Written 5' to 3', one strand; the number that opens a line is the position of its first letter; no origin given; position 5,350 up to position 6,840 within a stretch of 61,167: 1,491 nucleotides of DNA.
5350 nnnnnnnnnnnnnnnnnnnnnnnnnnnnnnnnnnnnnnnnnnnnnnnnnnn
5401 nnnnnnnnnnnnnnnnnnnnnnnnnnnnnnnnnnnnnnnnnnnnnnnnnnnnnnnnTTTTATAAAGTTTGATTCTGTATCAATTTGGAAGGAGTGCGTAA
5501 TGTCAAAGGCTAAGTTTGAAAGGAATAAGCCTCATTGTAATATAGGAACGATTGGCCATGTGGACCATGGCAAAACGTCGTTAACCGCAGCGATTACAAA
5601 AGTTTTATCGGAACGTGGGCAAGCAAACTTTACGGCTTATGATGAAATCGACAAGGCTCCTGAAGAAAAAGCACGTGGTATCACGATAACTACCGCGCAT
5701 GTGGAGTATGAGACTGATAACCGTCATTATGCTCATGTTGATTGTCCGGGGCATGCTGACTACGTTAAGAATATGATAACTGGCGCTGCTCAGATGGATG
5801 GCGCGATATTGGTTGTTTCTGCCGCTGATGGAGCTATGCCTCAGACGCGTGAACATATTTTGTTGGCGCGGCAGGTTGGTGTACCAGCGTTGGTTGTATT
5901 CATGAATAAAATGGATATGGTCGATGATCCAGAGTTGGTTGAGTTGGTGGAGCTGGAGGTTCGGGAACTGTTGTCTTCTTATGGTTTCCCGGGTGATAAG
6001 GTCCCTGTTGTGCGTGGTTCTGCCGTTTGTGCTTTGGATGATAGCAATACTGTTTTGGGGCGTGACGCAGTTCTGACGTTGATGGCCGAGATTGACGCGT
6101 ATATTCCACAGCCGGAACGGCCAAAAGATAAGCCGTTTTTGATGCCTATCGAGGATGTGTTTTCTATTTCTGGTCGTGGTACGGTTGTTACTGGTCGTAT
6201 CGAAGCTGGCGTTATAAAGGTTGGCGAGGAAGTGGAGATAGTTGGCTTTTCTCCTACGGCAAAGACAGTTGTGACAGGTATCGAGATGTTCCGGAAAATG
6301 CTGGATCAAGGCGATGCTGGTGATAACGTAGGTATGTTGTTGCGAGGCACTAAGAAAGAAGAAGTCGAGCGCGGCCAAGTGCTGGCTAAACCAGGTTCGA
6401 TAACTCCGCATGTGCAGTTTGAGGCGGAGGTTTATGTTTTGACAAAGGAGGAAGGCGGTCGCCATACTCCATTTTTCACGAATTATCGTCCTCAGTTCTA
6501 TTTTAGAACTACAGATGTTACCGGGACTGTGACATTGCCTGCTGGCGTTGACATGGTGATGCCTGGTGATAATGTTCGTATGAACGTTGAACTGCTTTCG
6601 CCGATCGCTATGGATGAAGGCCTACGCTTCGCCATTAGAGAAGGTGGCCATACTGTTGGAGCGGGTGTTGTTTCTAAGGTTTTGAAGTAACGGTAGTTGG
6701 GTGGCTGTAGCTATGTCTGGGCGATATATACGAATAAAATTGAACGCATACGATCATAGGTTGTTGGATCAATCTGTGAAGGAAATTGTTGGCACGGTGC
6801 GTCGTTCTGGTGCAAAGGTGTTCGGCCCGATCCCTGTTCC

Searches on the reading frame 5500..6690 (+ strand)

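Call 78: search_protein_families(library=pfam, proteins=[window:5500-6690:+], max_evalue=0.00001)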
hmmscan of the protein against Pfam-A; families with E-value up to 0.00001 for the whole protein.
window:5500-6690:+ (396 aa): 3 families
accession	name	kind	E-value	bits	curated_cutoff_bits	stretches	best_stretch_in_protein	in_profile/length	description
PF00009.33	GTP_EFTU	-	2.7e-63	213.4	26.5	1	10-203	1-187/188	Elongation factor Tu GTP binding domain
PF03143.23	GTP_EFTU_D3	-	2e-38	131.3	27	1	300-394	1-105/106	Elongation factor Tu C-terminal domain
PF03144.31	GTP_EFTU_D2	-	6.5e-19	68.6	30.3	1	227-296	1-73/73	Elongation factor Tu domain 2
